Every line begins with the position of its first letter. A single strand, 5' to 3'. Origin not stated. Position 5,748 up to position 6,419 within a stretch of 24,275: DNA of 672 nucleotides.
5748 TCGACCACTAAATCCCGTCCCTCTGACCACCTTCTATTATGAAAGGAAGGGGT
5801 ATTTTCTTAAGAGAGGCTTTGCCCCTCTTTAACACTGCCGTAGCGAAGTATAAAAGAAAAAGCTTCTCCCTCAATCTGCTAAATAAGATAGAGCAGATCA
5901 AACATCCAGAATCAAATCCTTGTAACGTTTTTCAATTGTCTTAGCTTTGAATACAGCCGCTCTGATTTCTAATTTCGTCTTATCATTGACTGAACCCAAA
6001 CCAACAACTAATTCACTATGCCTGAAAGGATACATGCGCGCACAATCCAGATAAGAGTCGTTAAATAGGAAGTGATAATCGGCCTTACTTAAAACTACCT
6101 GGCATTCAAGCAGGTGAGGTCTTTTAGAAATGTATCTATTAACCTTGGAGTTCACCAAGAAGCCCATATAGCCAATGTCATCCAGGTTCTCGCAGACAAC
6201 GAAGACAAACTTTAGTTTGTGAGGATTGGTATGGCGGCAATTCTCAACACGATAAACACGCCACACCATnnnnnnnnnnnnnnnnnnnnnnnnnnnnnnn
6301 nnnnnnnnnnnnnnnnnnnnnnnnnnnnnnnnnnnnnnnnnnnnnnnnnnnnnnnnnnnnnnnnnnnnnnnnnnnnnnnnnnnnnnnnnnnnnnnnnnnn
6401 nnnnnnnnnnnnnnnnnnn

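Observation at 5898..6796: Panacea antitoxin paired with an unrecognised 123-aa partner: candidate new PanT-PanA toxin-antitoxin/defence module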

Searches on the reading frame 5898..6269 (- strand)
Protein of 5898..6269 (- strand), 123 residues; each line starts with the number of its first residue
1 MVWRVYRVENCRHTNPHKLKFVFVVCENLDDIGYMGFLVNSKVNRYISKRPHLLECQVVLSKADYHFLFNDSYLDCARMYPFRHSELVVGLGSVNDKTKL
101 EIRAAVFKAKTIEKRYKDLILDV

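Call 3: search_protein_families(library=pfam, proteins=[window:5898-6269:-], max_evalue=1)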
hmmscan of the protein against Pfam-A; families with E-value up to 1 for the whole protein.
window:5898-6269:- (123 aa): 1 family
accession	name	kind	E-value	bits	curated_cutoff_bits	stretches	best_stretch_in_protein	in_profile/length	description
PF17497.7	DUF5432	-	0.12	13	27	1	3-58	8-65/74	Family of unknown function (DUF5432)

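Call 4: search_protein_families(library=padloc, proteins=[window:5898-6269:-], max_evalue=1)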
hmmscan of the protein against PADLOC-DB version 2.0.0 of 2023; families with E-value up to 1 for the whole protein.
window:5898-6269:- (123 aa): 0 families

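Call 5: search_protein_families(library=ncbifam, proteins=[window:5898-6269:-], max_evalue=1)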
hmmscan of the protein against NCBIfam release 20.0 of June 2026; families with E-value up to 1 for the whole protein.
window:5898-6269:- (123 aa): 0 families

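Call 6: search_protein_families(library=phrogs, proteins=[window:5898-6269:-], max_evalue=1)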
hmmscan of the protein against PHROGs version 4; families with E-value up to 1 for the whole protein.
window:5898-6269:- (123 aa): 1 family
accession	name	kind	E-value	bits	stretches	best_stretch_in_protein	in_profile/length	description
phrog_17941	-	unknown function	0.1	13.7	1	54-86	45-77/163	-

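Call 7: find_homologous_proteins(query=window:5898-6269:-)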
Query window:5898-6269:- (123 aa): 29 proteins with E <= 0.001 among 30 candidates.
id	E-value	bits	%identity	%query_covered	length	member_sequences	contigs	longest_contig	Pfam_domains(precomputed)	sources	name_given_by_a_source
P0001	2.9e-78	278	100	100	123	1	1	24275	-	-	-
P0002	2.7e-49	184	68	97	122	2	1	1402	-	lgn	-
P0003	2.0e-46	175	64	98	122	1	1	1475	-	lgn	-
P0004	2.0e-45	172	63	98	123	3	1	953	-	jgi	-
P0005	1.6e-44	169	64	98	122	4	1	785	-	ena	-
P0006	4.3e-44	167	66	98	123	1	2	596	-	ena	-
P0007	8.8e-44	166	61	99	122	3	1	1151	-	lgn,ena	-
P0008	3.4e-43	164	61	97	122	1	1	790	-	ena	-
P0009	5.9e-43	164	62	97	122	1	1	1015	-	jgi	jgi:hypothetical protein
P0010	9.2e-43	163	61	99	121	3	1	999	-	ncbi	-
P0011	2.1e-41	159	59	98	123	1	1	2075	-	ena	-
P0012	3.5e-41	158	61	98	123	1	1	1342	-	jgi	-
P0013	3.5e-41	158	62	97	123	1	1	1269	-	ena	-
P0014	2.7e-39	152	60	98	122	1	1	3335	-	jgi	jgi:hypothetical protein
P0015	1.5e-38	149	58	98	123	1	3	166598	-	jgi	jgi:hypothetical protein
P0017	2.1e-38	149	60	98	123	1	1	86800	-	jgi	jgi:hypothetical protein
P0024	7.3e-30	121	67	71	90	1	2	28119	-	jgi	jgi:hypothetical protein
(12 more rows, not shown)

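Call 8: search_solved_structures(query=window:5898-6269:-, max_evalue=10)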
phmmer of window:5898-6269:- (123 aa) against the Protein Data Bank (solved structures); distinct sequences matched with E-value up to 10: 2.
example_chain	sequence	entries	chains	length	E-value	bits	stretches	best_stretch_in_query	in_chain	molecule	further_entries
8fjf_A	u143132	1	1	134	0.45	13.8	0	81-117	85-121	H10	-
5cg8_A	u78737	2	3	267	1.4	12.3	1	19-76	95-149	Tet-like dioxygenase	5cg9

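Call 12: search_solved_structures(query=A1, max_evalue=10, show_alignments=3)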
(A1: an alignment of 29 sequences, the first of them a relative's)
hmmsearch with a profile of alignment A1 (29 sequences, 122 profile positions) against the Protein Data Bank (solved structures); distinct sequences matched with E-value up to 10: 4.
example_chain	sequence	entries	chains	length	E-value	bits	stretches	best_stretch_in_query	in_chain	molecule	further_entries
8fjf_A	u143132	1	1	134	0.22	14.9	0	81-113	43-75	H10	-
6ilo_C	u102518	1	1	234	0.23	14.8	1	52-95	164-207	Capsid protein VP3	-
3fkc_A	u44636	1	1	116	0.6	13.5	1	26-114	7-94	Transcriptional regulator Kaiso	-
3m4t_A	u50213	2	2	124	0.69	13.3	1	25-114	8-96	Transcriptional regulator Kaiso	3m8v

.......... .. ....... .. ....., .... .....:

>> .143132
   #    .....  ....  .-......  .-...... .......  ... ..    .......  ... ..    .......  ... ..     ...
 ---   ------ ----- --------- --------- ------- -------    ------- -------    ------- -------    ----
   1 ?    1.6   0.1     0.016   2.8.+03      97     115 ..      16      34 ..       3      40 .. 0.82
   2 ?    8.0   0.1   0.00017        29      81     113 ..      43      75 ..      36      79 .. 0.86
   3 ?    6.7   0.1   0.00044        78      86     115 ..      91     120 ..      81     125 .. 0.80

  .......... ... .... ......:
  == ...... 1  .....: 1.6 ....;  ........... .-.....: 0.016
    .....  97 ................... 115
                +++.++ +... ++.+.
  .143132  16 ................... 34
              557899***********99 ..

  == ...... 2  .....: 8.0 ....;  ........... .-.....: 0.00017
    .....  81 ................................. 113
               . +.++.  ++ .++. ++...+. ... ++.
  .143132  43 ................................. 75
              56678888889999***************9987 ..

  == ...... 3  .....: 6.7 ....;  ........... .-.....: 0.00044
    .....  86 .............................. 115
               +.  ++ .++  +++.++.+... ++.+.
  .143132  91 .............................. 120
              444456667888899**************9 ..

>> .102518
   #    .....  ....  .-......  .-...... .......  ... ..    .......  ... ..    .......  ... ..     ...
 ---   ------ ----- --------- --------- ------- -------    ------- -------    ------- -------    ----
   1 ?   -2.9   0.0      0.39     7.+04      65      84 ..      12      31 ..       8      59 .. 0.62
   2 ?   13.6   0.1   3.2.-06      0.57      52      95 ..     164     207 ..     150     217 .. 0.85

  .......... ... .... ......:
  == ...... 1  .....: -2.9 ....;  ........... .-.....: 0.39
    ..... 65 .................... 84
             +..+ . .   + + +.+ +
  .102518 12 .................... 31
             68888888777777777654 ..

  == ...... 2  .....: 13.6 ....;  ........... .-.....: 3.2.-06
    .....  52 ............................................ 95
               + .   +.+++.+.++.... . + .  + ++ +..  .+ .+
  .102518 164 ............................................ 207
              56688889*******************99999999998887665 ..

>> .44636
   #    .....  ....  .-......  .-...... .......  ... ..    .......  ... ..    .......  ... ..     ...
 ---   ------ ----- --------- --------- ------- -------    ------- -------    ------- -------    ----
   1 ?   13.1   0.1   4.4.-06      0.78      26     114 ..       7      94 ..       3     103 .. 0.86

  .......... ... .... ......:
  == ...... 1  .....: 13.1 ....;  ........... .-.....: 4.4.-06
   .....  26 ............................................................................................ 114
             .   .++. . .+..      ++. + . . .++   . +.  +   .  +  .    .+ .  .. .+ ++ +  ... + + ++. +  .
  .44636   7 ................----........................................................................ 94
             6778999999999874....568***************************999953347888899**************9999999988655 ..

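Call 13: find_encoding_contigs(protein=P0015, flank=5000, max_places=3)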
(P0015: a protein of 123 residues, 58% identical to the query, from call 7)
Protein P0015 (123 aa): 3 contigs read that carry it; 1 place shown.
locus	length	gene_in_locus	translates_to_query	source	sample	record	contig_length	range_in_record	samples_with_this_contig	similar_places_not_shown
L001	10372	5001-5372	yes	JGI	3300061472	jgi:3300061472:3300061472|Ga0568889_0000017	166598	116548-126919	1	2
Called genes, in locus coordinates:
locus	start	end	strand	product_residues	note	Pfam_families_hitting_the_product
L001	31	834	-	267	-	PF01148:CTP_transf_1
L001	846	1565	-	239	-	PF01255:Prenyltransf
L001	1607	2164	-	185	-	PF01765:RRF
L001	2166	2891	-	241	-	PF00696:AA_kinase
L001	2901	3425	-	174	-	PF00889:EF_TS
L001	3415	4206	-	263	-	PF00318:Ribosomal_S2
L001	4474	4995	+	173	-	PF13274:SocA_Panacea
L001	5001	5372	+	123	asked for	-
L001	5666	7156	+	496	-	PF04715:, PF00425:Chorismate_bind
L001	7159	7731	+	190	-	PF00117:GATase, PF07722:Peptidase_C26 (weak)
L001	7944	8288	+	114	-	-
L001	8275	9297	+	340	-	PF02885:Glycos_trans_3N, PF00591:Glycos_transf_3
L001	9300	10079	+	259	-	PF00218:IGPS, PF05690:ThiG (faint)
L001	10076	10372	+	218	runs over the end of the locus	PF00697:PRAI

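Call 14: find_encoding_contigs(protein=P0017, flank=5000, max_places=3)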
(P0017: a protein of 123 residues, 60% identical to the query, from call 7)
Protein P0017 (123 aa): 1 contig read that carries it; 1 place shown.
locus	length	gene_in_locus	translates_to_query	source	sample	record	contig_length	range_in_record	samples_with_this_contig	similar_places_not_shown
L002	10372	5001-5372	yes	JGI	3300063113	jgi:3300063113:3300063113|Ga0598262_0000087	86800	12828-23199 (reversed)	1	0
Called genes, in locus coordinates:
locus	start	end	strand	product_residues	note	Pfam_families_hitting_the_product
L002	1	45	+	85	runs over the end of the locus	-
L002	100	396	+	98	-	-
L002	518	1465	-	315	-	PF00126:HTH_1, PF03466:LysR_substrate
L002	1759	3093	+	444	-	PF01208:URO-D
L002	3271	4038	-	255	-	PF00106:adh_short, PF08659:KR, PF13561:adh_short_C2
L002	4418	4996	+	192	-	PF13274:SocA_Panacea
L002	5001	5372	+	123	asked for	-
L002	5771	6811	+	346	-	PF02547:Queuosine_synth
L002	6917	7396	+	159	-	PF02627:CMD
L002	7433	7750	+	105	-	PF02915:Rubrerythrin (weak)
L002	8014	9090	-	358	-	-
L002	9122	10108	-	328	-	-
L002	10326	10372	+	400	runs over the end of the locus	PF04015:DUF362, PF00037:Fer4 (faint), PF12838:Fer4_7 (faint), PF12797:Fer4_2 (faint), PF12837:Fer4_6 (faint), PF13187:Fer4_9 (faint), PF13237:Fer4_10 (weak), PF14697:Fer4_21 (weak)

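Call 15: find_encoding_contigs(protein=P0024, flank=5000, max_places=3)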
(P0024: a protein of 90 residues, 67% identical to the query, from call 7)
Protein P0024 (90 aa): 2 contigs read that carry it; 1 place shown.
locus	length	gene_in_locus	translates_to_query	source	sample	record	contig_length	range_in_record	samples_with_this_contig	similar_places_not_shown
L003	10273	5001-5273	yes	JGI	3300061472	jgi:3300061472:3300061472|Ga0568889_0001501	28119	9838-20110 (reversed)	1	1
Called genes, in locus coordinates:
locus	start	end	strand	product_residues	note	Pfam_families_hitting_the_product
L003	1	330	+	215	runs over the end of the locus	PF14333:DUF4389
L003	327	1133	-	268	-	PF01149:Fapy_DNA_glyco, PF06831:H2TH, PF06827:zf-FPG_IleRS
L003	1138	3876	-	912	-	PF02739:5_3_exonuc_N, PF01367:5_3_exonuc, PF01612:DNA_pol_A_exo1, PF00476:DNA_pol_A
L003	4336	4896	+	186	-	PF13274:SocA_Panacea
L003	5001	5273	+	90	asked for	-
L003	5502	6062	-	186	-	PF17864:AAA_lid_4, PF05491:WHD_RuvB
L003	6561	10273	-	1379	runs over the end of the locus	-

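Call 20: predict_structure(alignment_id=A1)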
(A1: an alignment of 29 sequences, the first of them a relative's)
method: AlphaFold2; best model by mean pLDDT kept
length: 123 residues; sequences in the alignment: 29
mean_pLDDT: 93.4   pTM: 0.86
mean pLDDT of the five models: 93.4, 90.6, 90.1, 87.1, 81.7
residues with pLDDT >= 90: 110; 70-90: 13; 50-70: 0; < 50: 0
segments of 3 or more residues with pLDDT < 50: none
pLDDT, mean of each block of 10 residues (from residue 1): 93 94 89 90 93 96 95 96 91 96 96 93 85
secondary structure, 60 per line:
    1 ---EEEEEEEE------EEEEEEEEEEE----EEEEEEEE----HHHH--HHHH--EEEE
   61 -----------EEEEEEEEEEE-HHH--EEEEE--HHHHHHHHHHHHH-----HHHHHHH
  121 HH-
elements in order: E4-11 E18-28 E33-40 H45-48 H51-54 E57-60 E72-82 E89-93 H96-108 H114-122

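Call 22: fold_search(model_id=the predicted structure, library=pdb)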
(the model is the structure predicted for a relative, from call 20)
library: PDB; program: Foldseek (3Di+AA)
matches with E <= 10: 314; with E <= 0.001: 69
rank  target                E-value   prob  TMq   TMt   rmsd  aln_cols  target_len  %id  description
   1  4mzp_B                2.0e-06  1.00  0.65  0.69   4.5       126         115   13  MazF from S. aureus crystal form III, C2221, 2.7 A (released 2014-05-21)
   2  5hkc_A                2.4e-06  1.00  0.60  0.64   5.0       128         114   16  Crystal structure of M. tuberculosis MazF-mt3 T52D-F62D mutant in complex with 8-mer RNA (released 2017-01-18)
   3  5hkc_B                2.6e-06  1.00  0.59  0.64   5.3       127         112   16  Crystal structure of M. tuberculosis MazF-mt3 T52D-F62D mutant in complex with 8-mer RNA (released 2017-01-18)
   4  4mzp_C                4.2e-06  1.00  0.65  0.70   4.5       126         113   13  MazF from S. aureus crystal form III, C2221, 2.7 A (released 2014-05-21)
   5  9g7k_B                4.4e-06  1.00  0.65  0.67   4.4       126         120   13  Staphylococcus aureus MazF in complex with Nanobody 12 (released 2024-07-31)
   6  4mzp_A                4.4e-06  1.00  0.65  0.69   4.5       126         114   13  MazF from S. aureus crystal form III, C2221, 2.7 A (released 2014-05-21)
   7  5hk0_C                6.7e-06  1.00  0.59  0.65   5.2       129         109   16  Crystal structure of M. tuberculosis MazF-mt3 (Rv1991c) in complex with RNA (released 2017-01-18)
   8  9ikd_A                7.1e-06  1.00  0.57  0.65   4.9       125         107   14  The apo structure of the MazF-mt3 toxin (released 2025-06-11)
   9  4mdx_A                8.0e-06  1.00  0.65  0.69   4.0       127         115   10  Crystal structure of Bacillus subtilis MazF in complex with RNA (released 2013-10-23)
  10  9ikd_B                8.0e-06  1.00  0.58  0.66   4.9       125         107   16  The apo structure of the MazF-mt3 toxin (released 2025-06-11)
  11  5hk0_A                9.6e-06  1.00  0.61  0.68   4.7       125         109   16  Crystal structure of M. tuberculosis MazF-mt3 (Rv1991c) in complex with RNA (released 2017-01-18)
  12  5hk0_B                1.0e-05  1.00  0.59  0.66   4.9       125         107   16  Crystal structure of M. tuberculosis MazF-mt3 (Rv1991c) in complex with RNA (released 2017-01-18)
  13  5hk3_A                1.0e-05  1.00  0.59  0.64   4.9       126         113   16  Crystal structure of M. tuberculosis MazF-mt3 T52D-F62D mutant in complex with DNA (released 2017-01-18)
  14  4of1_A                1.2e-05  1.00  0.65  0.69   3.6       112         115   14  crystal structure of toxin from staphylococcus aureus Mu50 (released 2015-01-14)
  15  9g7k_E                1.5e-05  1.00  0.64  0.67   4.4       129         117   12  Staphylococcus aureus MazF in complex with Nanobody 12 (released 2024-07-31)
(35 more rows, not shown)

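Call 23: search_protein_representatives(alignment_id=A1)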
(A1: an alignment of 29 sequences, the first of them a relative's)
Query: 29 sequences, 122 profile positions. Proteins with E-value up to 0.001 (for the whole library): 961; up to 1e-10: 340; up to 1e-30: 14. The best 150 are listed.
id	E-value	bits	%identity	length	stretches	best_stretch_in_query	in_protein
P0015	5.0e-57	207.5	-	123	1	1-121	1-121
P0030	1.3e-40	154.5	-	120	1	1-120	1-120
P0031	1.8e-40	154.1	-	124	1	1-122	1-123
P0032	2.5e-40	153.6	-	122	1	1-121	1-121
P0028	9.0e-39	148.6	-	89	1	34-122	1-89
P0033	9.6e-38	145.2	-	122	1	1-120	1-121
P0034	2.3e-36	140.8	-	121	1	3-120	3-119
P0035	1.0e-34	135.5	-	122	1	1-121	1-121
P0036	1.4e-33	131.8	-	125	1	1-121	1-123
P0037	1.6e-33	131.7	-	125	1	2-120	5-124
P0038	3.2e-33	130.6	-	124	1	2-120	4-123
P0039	3.1e-32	127.5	-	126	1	3-121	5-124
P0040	3.8e-32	127.2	-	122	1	1-121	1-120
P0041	1.7e-31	125.1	-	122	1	1-121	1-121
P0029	1.4e-30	122.1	-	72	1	52-122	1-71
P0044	9.7e-30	119.4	-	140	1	3-121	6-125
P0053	7.1e-27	110.1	-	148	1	2-113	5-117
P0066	6.0e-25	103.9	-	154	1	2-120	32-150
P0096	4.2e-21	91.5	-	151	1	12-121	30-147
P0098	5.7e-21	91.1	-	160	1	13-119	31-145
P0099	6.5e-21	90.9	-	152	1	13-121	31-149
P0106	1.1e-20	90.2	-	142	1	13-120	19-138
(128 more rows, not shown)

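Call 26: search_protein_families(library=pfam, alignment_id=A2, max_evalue=0.01)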
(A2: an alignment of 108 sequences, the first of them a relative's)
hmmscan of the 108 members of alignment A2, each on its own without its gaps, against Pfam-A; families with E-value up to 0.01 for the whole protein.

A. member 1, P0001 (123 aa): 0 families

B. families by the number of members that match (of 108 scanned): 3 families
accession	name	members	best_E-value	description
PF02452.23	PemK_toxin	3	0.001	PemK-like, MazF-like toxin of type II toxin-antitoxin system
PF03162.18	Y_phosphatase2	1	0.0049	Tyrosine phosphatase family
PF24930.1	DUF7750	1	0.0095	Domain of unknown function (DUF7750)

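Call 27: search_solved_structures(query=A2, max_evalue=10, show_alignments=4)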
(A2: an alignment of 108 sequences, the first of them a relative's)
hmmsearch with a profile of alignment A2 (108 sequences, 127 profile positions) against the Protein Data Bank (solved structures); distinct sequences matched with E-value up to 10: 13.
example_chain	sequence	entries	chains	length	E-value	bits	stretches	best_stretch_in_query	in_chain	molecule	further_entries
4of1_A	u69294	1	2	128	0.02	18.2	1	52-112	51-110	mRNA interferase MazF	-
2mf2_A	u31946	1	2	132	0.026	17.8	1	52-111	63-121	mRNA interferase MazF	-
4mzm_A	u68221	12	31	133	0.026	17.8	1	52-111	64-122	mRNA interferase MazF | MazF mRNA interferase | Endoribonuclease MazF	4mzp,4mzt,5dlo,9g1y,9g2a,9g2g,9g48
4me7_A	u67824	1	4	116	0.04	17.2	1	51-112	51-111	mRNA interferase EndoA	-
4mdx_A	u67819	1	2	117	0.041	17.2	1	51-112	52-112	mRNA interferase EndoA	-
1ne8_A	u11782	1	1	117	0.041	17.2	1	51-112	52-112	conserved hypothetical protein YDCE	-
6n34_A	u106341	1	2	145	0.26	14.6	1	40-89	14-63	Influenza virus NS1A-binding protein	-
7bxy_A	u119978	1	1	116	0.49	13.7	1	48-110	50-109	mRNA interferase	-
4hke_A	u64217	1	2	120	0.5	13.7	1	48-111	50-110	Addiction module toxin component PemK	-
5hk3_A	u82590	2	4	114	0.51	13.6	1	43-105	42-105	Endoribonuclease MazF6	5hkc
5hk0_A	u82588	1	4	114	0.78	13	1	65-105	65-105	Endoribonuclease MazF6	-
7pwg_Z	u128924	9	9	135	0.8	13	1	73-125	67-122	60S ribosomal protein L27 | Ribosomal protein L27 | 60S ribosomal protein eL27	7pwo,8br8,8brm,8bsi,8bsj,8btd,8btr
8zws_A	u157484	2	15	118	0.85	12.9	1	65-105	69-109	Endoribonuclease MazF6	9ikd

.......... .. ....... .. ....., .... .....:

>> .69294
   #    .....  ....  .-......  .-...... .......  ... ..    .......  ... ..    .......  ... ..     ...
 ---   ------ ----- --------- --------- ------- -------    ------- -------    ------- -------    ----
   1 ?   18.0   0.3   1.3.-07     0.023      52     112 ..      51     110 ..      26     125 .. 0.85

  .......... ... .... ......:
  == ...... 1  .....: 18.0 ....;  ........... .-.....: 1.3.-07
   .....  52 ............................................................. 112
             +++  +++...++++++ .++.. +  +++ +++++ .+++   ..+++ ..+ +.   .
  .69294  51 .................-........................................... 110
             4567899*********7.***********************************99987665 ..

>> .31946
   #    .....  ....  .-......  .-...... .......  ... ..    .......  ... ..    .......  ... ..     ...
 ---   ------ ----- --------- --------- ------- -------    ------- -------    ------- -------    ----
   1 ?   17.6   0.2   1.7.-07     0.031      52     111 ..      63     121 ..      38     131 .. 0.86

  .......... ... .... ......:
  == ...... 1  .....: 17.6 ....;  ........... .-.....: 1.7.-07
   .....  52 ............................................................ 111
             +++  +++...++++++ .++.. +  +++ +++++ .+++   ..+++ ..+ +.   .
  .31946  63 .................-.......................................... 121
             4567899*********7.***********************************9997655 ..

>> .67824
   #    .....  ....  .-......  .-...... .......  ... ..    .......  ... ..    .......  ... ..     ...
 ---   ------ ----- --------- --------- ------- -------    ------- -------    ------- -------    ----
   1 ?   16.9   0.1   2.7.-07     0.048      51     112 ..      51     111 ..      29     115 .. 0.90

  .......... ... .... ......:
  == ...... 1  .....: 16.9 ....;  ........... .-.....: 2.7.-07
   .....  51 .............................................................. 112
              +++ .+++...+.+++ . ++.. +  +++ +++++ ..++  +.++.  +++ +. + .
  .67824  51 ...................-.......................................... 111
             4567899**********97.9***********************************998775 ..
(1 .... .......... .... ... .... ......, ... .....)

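Call 34: find_related_loci(query=A1, collection=genome_contigs, flank=3000)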
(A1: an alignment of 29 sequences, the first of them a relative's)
Query A1 (123 aa) in genome_contigs; peptide patterns used: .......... (x = any residue, [..] = any of these).
31 stretches matched a pattern; 10 encode a relative of the query (tblastn E <= 1e-3); 10 distinct loci.
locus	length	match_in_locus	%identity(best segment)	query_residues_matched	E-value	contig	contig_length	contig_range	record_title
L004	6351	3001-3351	61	2-121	1e-46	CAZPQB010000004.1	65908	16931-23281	MAG TPA_asm: uncultured Dehalococcoidaceae bacterium isolate SRP214966_co4_72 genome assembly, contig: NODE_188_length_6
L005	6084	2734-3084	58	2-121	6e-46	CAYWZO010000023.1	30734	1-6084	MAG TPA_asm: uncultured Dehalococcoidaceae bacterium isolate binchicken_co34_471 genome assembly, contig: NODE_2158_leng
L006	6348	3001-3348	53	2-120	2e-39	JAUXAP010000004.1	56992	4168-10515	MAG: Dehalococcoidia bacterium isolate CSMAG_2765 CSMAG_2765_k141_824226_length_56992_cov_19.5725, whole genome shotgun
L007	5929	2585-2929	38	11-120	5e-21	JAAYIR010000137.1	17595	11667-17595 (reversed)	MAG: candidate division WS1 bacterium isolate AS10tlH2TH_13 93313_AS10, whole genome shotgun sequence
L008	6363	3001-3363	38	11-121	3e-17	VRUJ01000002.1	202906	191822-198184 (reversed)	MAG: Chloroflexota bacterium isolate MohnsGC08_bin188 NODE_2_length_202906_cov_54.966450, whole genome shotgun sequence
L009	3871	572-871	38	3-106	1e-16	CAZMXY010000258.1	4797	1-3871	MAG TPA_asm: uncultured Rhodothermales bacterium isolate SRP284430_co1_41 genome assembly, contig: NODE_16595_length_479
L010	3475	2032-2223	42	14-80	2e-10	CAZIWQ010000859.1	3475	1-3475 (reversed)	MAG TPA_asm: uncultured Armatimonadia bacterium isolate binchicken_co66_209 genome assembly, contig: NODE_37106_length_3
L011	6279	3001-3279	31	37-120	5e-10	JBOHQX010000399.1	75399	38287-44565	MAG: bacterium isolate M3-S_metawrap_bin.56 k127_4130106, whole genome shotgun sequence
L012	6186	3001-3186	42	18-79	5e-9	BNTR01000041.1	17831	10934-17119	Bacteroidia bacterium MS495-7 DNA, sequence041, whole genome shotgun sequence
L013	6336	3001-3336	26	14-117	3e-6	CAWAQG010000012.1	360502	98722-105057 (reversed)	MAG: Nitrospirota bacterium isolate MFD03726.bin.1.191 genome assembly, contig: contig_32811, whole genome shotgun seque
